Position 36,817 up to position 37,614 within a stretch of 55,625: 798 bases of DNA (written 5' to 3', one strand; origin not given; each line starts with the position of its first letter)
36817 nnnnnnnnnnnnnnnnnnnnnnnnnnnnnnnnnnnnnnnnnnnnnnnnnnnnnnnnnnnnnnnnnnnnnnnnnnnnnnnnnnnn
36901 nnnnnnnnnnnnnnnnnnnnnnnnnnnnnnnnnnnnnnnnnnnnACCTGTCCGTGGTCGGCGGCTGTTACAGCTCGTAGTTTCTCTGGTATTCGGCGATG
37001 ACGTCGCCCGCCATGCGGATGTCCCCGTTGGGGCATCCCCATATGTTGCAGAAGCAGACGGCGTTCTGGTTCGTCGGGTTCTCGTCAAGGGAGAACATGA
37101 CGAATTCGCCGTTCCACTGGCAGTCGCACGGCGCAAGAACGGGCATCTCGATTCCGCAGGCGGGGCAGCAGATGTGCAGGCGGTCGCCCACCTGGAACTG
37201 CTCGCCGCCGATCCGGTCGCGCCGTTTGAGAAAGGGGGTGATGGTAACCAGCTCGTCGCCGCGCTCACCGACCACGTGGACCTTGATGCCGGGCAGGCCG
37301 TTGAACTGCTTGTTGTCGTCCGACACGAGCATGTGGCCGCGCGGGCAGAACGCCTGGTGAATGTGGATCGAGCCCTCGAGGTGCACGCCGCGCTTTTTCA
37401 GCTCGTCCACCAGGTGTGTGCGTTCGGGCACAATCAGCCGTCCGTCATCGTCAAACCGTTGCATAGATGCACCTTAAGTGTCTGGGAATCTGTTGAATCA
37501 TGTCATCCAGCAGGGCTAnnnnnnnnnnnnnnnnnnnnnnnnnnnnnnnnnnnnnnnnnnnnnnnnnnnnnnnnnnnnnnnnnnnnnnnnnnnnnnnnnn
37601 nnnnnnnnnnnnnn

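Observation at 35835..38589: Uncharacterised three-gene module: two divergent paralogs (kinase-like fold fused to an N-deoxyribosyltransferase-like domain) flanking a 9-cysteine protein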

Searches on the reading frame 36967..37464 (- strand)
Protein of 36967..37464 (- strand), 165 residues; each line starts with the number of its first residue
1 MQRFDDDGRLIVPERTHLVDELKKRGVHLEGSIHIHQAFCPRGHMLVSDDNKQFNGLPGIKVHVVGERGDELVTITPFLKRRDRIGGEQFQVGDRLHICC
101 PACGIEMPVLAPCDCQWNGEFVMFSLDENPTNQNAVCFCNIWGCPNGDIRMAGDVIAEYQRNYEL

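Call 3: search_protein_families(library=pfam, proteins=[window:36967-37464:-], max_evalue=1)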
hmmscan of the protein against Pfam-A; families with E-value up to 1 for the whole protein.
window:36967-37464:- (165 aa): 1 family
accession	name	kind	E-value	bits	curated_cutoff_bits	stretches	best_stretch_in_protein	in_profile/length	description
PF14353.12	CpXC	-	0.041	14.3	25.4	1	88-135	28-75/121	CpXC protein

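Call 4: search_protein_families(library=ncbifam, proteins=[window:36967-37464:-], max_evalue=1)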
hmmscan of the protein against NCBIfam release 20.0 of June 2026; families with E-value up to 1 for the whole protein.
window:36967-37464:- (165 aa): 0 families

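Call 6: search_protein_families(library=padloc, proteins=[window:36967-37464:-], max_evalue=1)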
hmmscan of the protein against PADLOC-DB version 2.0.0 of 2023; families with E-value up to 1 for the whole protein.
window:36967-37464:- (165 aa): 0 families

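Call 15: find_homologous_proteins(query=window:36967-37464:-)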
Query window:36967-37464:- (165 aa): 17 proteins with E <= 0.001 among 31 candidates.
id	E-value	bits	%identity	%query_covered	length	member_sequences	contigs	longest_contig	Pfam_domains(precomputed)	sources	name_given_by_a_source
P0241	2.1e-113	394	100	100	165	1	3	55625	-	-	-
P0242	6.8e-81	288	70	100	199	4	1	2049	-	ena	-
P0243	7.9e-71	255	63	100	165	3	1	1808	-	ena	-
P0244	1.1e-70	255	61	100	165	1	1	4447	-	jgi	jgi:hypothetical protein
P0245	1.2e-70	255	60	100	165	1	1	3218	-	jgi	jgi:hypothetical protein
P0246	2.2e-70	254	62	100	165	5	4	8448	-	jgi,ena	jgi:hypothetical protein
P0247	4.1e-70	253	61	100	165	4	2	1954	-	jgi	jgi:hypothetical protein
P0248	2.9e-68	247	55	100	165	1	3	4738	-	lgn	-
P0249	1.3e-65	238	59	100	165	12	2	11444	-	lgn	-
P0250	1.5e-65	238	59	100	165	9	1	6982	-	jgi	-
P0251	4.1e-65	237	59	94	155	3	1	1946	-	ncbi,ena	-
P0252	4.7e-64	233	57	100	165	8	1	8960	-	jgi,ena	-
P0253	1.6e-63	232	53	100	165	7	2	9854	-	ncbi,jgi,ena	-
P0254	6.3e-60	220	53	100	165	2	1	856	-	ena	-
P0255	6.7e-59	217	52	100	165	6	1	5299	-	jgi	-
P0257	2.6e-56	208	49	100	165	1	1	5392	-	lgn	-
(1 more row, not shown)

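Call 44: predict_structure(alignment_id=A5)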
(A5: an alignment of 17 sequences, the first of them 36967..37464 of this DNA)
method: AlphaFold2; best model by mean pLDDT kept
length: 165 residues; sequences in the alignment: 17
mean_pLDDT: 85.9   pTM: 0.74
mean pLDDT of the five models: 85.9, 85.2, 84.5, 81.5, 79.0
residues with pLDDT >= 90: 88; 70-90: 53; 50-70: 23; < 50: 1
segments of 3 or more residues with pLDDT < 50: none
pLDDT, mean of each block of 10 residues (from residue 1): 71 71 68 86 95 95 97 93 92 96 95 89 87 85 84 83 63
secondary structure, 60 per line:
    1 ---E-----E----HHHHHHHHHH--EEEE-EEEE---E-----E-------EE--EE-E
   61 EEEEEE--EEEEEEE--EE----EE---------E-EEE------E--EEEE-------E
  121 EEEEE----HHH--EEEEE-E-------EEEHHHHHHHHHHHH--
elements in order: H15-24 E27-30 E32-35 E60-66 E69-75 E97-99 E109-112 E120-125 E135-139 E149-151 H152-163

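Call 47: fold_search(model_id=the predicted structure, library=pdb)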
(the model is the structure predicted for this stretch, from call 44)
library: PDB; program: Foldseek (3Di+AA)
matches with E <= 10: 144; with E <= 0.001: 0
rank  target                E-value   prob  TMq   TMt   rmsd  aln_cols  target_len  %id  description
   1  4a2l_B                4.2e-01  0.08  0.17  0.07  17.4       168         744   11  Structure of the periplasmic domain of the heparin and heparan sulphate sensing hybrid two component system BT4663 in  (released 2012-05-02)
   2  6szi_A                6.8e-01  0.04  0.14  0.04  19.2       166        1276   11  ASR Alternansucrase in complex with isomaltose (released 2020-06-17)
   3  8suc                  7.6e-01  0.03  0.15  0.10  14.4       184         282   11  NHL-2 NHL domain (released 2024-05-08)
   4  4a2m_D                1.0e+00  0.04  0.16  0.06  16.3       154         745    8  Structure of the periplasmic domain of the heparin and heparan sulphate sensing hybrid two component system BT4663 in  (released 2012-05-02)
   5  6qsw_CCC              1.2e+00  0.04  0.16  0.12  11.6       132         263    8  Complement factor B protease domain in complex with the reversible inhibitor N-(2-bromo-4-methylnaphthalen-1-yl)-4,5 (released 2019-03-27)
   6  9hhl_g                1.7e+00  0.06  0.22  0.12  12.4       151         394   11  Structure of Dynein-Dynactin-NuMA-LIS1 (released 2025-12-03)
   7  4a2l_C                1.9e+00  0.04  0.18  0.07  17.3       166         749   10  Structure of the periplasmic domain of the heparin and heparan sulphate sensing hybrid two component system BT4663 in  (released 2012-05-02)
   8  8p2f_X                2.0e+00  0.01  0.11  0.13  16.8       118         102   13  Staphylococcus aureus 70S ribosome with elongation factor G locked with fusidic acid cyclopentane in post-translocatio (released 2024-05-01)
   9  8jiv_CA               2.2e+00  0.02  0.15  0.11  15.2       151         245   10  Atomic structure of wheat ribosome reveals unique features of the plant ribosomes (released 2024-03-27)
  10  7mhw                  2.4e+00  0.04  0.15  0.07  11.4       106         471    6  Crystal structure of the protease inhibitor U-Omp19 from Brucella abortus fused to Maltose-binding protein (released 2022-04-20)
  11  8ip8_DA               2.4e+00  0.01  0.14  0.11  17.7       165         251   13  Wheat 80S ribosome stalled on AUG-Stop boron dependently (released 2024-02-21)
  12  9hhl_h                2.5e+00  0.04  0.21  0.11  12.6       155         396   12  Structure of Dynein-Dynactin-NuMA-LIS1 (released 2025-12-03)
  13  8pr1_J                2.5e+00  0.04  0.21  0.10  12.9       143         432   10  Cytoplasmic dynein-B heavy chain bound to IC-LC tower (released 2024-03-27)
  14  4a2l_A                2.5e+00  0.02  0.15  0.06  17.9       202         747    7  Structure of the periplasmic domain of the heparin and heparan sulphate sensing hybrid two component system BT4663 in  (released 2012-05-02)
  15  1wba                  2.5e+00  0.02  0.14  0.14  16.8       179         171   12  WINGED BEAN ALBUMIN 1 (released 1997-01-11)
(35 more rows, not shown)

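Call 51: find_encoding_contigs(protein=P0253, flank=6000, max_places=2)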
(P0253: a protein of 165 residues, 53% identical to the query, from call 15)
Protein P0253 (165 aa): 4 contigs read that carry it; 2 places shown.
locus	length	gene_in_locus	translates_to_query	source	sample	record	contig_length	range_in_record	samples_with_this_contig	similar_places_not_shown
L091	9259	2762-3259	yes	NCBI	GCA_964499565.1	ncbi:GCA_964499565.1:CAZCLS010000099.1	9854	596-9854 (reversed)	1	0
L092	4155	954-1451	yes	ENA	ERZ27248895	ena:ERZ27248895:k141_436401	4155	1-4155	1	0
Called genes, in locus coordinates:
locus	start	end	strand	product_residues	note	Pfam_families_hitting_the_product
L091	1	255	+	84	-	?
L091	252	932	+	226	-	-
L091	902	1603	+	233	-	-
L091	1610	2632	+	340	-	PF21016:RlmN_N (weak), PF04055:Radical_SAM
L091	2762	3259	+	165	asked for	-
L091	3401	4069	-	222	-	-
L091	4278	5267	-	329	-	-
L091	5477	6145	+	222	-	PF00702:Hydrolase, PF12710:HAD (weak), PF13419:HAD_2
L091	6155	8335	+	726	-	PF01364:Peptidase_C25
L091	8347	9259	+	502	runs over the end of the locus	?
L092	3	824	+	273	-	?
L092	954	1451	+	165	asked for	-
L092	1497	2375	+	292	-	PF00132:Hexapep (weak), PF25087:GMPPB_C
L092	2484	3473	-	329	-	-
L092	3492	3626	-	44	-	-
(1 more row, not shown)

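Call 52: find_encoding_contigs(protein=P0257, flank=6000, max_places=2)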
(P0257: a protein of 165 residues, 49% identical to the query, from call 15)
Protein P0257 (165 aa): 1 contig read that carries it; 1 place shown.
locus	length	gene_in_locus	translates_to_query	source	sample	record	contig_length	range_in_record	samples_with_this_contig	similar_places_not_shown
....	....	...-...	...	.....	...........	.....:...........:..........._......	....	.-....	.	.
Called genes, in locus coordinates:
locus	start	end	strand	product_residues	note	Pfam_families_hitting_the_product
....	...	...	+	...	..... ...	-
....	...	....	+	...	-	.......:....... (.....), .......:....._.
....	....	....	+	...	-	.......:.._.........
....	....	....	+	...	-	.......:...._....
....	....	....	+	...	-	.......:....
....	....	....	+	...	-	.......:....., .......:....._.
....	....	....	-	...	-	-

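Call 53: find_encoding_contigs(protein=P0249, flank=6000, max_places=2)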
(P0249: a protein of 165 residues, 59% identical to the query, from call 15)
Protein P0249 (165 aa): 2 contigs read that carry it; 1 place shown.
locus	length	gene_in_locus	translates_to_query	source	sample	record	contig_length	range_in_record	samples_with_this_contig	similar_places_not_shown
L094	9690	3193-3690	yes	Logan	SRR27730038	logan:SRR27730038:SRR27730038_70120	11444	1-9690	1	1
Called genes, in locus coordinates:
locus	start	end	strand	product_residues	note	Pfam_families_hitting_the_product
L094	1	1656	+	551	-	?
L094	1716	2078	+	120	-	PF00190:Cupin_1, PF07883:Cupin_2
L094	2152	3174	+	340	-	PF13207:AAA_17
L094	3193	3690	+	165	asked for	-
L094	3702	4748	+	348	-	-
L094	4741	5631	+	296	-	PF00132:Hexapep (faint)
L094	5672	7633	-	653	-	PF00596:Aldolase_II, PF00106:adh_short, PF08659:KR, PF13561:adh_short_C2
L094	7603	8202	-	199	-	PF01300:Sua5_yciO_yrdC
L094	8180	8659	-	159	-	PF00731:AIRC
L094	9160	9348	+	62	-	PF02416:TatA_B_E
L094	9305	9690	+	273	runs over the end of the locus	PF00902:TatC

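Call 73: search_protein_representatives(alignment_id=A5)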
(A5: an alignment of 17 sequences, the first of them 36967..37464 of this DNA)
Query: 17 sequences, 165 profile positions. Proteins with E-value up to 0.001 (for the whole library): 133; up to 1e-10: 81; up to 1e-30: 3. The best 133 are listed.
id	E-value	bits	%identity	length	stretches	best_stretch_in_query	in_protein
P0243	3.7e-84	296.6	-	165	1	1-165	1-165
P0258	1.5e-41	158.0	-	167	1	1-159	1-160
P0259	2.4e-39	150.9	-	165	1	2-161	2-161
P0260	5.0e-27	110.8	-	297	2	27-148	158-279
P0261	6.7e-27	110.4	-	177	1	16-160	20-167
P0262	2.0e-25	105.6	-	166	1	1-162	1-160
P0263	2.0e-24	102.3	-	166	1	24-160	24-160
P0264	2.7e-24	101.9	-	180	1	22-159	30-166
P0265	3.6e-24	101.5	-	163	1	2-157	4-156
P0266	6.4e-24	100.7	-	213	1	3-157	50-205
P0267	1.5e-23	99.4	-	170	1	32-148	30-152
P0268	2.3e-23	98.9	-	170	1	30-149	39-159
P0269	6.1e-23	97.5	-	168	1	1-161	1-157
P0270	1.0e-22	96.8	-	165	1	25-161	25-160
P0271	1.3e-22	96.5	-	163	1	30-158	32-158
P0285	2.1e-20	89.2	-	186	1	31-159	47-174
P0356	8.9e-07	44.9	-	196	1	91-156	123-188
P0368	1.6e-05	40.8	-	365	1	30-107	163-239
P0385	7.0e-04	35.5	-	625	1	31-107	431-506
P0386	7.3e-04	35.4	-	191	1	31-108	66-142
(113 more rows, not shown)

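Call 74: search_protein_families(library=pfam, proteins=[P0260, P0368, P0385, P0266, P0258, P0261, P0264, P0285, P0356, P0386], max_evalue=0.01)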
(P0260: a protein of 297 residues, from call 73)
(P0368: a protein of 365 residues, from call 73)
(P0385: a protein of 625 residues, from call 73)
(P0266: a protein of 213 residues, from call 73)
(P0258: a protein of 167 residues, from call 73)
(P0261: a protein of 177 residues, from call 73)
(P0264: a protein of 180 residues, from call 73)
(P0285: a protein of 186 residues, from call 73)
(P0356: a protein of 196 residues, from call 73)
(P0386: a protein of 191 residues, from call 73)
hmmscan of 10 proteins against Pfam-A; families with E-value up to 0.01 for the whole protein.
P0260 (297 aa): 1 family
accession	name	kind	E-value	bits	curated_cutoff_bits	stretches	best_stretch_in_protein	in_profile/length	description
PF07191.17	Zn_ribbon_6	-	0.0045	17.4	25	0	229-246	28-45/67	Double zinc ribbon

P0368 (365 aa): 2 families
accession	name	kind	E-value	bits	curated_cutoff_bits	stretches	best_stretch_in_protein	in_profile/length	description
PF02518.31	HATPase_c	-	1.1e-21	77.8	26.4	1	279-356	30-108/111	Histidine kinase-, DNA gyrase B-, and HSP90-like ATPase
PF00512.31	HisKA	-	9.6e-14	51.6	26.9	1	17-79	2-63/66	His Kinase A (phospho-acceptor) domain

P0385 (625 aa): 3 families
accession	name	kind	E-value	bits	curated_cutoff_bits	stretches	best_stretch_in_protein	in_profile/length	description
PF02518.31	HATPase_c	-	3.7e-21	76.1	26.4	1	553-624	35-109/111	Histidine kinase-, DNA gyrase B-, and HSP90-like ATPase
PF00512.31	HisKA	-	9.7e-15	54.8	26.9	1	284-345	2-62/66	His Kinase A (phospho-acceptor) domain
PF00672.30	HAMP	-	3.5e-10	40.5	25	1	226-269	9-52/53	HAMP domain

P0266 (213 aa): 0 families

P0258 (167 aa): 0 families

P0261 (177 aa): 1 family
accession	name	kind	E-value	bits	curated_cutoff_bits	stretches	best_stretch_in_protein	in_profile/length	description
PF23454.1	Zn_ribbon_Brz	-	0.0021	19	27.9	0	17-53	20-53/58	Transcriptional regulator Brz zinc beta ribbon domain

P0264 (180 aa): 0 families

P0285 (186 aa): 0 families

P0356 (196 aa): 1 family
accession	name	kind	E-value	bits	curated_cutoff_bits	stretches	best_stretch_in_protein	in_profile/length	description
PF05448.18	AXE1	-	0.006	15.8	21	1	74-116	161-203/321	Acetyl xylan esterase (AXE1)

P0386 (191 aa): 1 family
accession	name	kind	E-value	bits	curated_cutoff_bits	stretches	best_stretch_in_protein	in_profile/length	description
PF22747.2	Zn_ribbon_DUF2089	-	0.0024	18.4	27.6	1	134-152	1-19/32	DUF2089 zinc ribbon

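Call 75: find_encoding_contigs(protein=P0261, flank=5000, max_places=3)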
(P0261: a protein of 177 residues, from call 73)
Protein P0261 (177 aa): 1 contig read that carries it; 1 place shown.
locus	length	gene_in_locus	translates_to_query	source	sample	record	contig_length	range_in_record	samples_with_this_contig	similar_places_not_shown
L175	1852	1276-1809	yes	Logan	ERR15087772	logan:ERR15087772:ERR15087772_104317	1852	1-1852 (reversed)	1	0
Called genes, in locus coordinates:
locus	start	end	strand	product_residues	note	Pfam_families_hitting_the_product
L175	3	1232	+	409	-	?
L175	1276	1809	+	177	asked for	-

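Call 76: find_encoding_contigs(protein=P0258, flank=5000, max_places=4)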
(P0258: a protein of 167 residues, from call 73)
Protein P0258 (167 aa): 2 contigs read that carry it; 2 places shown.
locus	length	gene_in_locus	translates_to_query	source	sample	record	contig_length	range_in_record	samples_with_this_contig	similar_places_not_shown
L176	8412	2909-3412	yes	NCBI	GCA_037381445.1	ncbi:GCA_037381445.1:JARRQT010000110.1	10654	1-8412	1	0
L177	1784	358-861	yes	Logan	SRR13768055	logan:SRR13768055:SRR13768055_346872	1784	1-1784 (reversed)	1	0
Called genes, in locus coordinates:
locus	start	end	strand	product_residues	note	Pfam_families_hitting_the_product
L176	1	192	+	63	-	?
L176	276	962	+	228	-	PF07758:DUF1614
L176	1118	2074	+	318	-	PF00892:EamA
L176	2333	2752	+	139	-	PF02566:OsmC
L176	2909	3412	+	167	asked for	-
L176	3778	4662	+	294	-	PF14716:HHH_8, PF14520:HHH_5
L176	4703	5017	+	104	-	PF01910:Thiamine_BP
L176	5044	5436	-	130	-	PF04186:FxsA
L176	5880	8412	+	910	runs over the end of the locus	PF00675:Peptidase_M16, PF05193:Peptidase_M16_C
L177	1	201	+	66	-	?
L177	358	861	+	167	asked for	-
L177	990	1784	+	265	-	?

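Call 77: find_encoding_contigs(protein=P0265, flank=5000, max_places=4)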
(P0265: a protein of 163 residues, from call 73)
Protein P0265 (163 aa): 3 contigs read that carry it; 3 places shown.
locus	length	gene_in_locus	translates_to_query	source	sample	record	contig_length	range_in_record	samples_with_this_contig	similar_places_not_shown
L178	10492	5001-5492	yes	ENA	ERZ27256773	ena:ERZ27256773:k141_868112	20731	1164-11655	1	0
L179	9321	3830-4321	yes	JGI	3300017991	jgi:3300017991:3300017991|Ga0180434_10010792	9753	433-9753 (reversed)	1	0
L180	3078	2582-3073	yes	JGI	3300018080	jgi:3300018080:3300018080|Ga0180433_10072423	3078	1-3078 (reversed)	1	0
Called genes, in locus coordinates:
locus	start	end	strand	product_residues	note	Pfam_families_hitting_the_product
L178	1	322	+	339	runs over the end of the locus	PF19572:PorV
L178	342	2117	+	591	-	-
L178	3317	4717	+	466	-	PF20094:GWxTD_dom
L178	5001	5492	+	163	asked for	-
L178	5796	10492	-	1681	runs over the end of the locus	PF00069:Pkinase, PF07714:PK_Tyr_Ser-Thr, PF13424:TPR_12, PF01590:GAF, PF13185:GAF_2, PF13492:GAF_3, PF00158:Sigma54_activat, PF14532:Sigma54_activ_2, +11 more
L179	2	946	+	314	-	?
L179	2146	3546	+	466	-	PF20094:GWxTD_dom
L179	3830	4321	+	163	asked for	-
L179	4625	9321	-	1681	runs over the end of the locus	PF00069:Pkinase, PF07714:PK_Tyr_Ser-Thr, PF13424:TPR_12, PF01590:GAF, PF13185:GAF_2, PF13492:GAF_3, PF00158:Sigma54_activat, PF14532:Sigma54_activ_2, +11 more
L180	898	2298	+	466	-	PF20094:GWxTD_dom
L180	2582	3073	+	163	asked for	-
